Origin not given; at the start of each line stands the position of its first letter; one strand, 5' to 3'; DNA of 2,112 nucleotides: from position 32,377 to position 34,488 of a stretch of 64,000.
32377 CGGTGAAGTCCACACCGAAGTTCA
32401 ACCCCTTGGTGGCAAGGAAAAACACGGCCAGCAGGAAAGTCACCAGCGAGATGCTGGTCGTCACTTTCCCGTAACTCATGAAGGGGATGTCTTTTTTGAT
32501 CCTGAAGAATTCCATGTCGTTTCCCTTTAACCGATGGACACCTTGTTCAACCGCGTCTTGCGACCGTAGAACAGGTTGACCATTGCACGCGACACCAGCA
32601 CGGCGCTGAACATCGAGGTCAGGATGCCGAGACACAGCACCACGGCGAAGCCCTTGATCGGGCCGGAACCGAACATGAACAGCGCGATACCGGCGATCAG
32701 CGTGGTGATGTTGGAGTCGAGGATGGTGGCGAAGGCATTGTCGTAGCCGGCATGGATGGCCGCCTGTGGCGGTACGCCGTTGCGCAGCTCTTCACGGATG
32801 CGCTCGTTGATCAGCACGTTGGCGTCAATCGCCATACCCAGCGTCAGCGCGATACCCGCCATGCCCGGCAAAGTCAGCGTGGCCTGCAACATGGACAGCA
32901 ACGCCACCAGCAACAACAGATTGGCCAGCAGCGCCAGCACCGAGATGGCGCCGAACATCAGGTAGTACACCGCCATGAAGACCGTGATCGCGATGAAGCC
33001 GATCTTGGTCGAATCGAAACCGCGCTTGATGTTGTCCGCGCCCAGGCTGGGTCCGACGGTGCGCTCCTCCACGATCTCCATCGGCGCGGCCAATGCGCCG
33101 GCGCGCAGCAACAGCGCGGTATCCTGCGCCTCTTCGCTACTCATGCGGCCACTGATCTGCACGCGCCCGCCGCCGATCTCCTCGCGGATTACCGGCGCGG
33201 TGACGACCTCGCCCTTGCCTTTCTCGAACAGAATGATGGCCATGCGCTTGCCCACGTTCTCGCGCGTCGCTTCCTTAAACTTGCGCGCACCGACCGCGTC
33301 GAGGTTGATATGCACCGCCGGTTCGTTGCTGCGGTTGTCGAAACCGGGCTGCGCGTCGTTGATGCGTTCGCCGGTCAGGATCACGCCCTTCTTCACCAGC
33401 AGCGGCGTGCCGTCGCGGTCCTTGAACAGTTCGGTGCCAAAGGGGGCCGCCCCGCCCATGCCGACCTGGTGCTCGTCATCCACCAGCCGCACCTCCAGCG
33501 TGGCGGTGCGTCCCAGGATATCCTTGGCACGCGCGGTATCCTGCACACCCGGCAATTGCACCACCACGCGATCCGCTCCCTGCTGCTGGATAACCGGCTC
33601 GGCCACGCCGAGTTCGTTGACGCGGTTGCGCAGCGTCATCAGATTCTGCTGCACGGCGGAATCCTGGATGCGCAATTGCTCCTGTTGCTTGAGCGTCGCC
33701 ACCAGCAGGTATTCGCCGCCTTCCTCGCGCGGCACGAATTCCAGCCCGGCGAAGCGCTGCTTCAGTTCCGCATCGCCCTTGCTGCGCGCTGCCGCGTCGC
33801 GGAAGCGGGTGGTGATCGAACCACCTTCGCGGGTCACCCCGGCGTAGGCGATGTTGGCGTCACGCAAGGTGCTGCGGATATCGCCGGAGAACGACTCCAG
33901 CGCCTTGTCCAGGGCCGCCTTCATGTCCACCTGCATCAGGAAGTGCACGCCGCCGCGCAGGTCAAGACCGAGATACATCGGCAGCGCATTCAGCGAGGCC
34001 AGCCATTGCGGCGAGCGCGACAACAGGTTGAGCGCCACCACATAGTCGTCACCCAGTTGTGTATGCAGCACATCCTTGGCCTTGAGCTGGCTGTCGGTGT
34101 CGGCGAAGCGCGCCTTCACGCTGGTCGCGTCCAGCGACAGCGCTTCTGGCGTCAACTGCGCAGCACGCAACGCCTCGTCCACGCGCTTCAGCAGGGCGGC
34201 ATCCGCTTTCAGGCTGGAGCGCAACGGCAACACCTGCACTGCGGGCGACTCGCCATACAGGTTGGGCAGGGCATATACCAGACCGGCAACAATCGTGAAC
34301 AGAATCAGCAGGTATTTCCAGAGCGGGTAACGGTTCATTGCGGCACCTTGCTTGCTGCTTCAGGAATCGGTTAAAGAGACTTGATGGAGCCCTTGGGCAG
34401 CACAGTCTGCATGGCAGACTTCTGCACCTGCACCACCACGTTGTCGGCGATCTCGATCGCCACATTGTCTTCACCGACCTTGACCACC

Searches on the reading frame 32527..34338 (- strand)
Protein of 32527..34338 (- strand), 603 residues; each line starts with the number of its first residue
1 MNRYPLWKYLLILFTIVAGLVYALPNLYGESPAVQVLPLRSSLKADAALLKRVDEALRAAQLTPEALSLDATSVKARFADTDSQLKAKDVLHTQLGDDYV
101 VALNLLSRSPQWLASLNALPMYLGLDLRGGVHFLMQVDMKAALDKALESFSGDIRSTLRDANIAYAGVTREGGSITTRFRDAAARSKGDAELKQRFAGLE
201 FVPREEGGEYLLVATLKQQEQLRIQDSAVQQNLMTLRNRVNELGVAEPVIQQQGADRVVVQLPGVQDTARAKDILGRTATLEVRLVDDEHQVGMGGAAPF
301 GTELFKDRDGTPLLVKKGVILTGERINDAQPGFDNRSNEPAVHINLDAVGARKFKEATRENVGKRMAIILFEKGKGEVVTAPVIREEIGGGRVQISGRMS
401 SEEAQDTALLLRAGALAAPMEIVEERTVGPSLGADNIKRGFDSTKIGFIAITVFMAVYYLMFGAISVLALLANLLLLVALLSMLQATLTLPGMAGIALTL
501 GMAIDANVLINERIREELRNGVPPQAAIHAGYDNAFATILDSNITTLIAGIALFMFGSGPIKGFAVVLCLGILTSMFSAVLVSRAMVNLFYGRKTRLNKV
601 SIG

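Call 71: search_protein_families(library=pfam, proteins=[window:32527-34338:-], max_evalue=0.00001)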
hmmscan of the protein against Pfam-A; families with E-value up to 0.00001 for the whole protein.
window:32527-34338:- (603 aa): 6 families
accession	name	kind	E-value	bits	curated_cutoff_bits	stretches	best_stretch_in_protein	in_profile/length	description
PF13721.11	SecD-TM1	-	7.5e-42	142.4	30.5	1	1-103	1-103/103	SecD export protein N-terminal TM region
PF22599.2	SecDF_P1_head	-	2.2e-40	137.6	27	1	303-418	2-114/114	SecDF, P1 head subdomain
PF21760.3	SecD_1st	-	4.6e-28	96.9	27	1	229-288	1-60/60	Protein translocase subunit SecDF, P1 domain, N-terminal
PF02355.23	SecD_SecF_C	-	7.2e-20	71.6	20.5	1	420-589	13-185/189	Protein export membrane protein SecD/SecF, C-terminal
PF03176.21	MMPL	-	6.5e-08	32.3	20.5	1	453-586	167-298/333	MMPL family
PF07549.19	Sec_GG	-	4.8e-06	26.4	20.3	1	116-141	3-28/28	SecD/SecF GG Motif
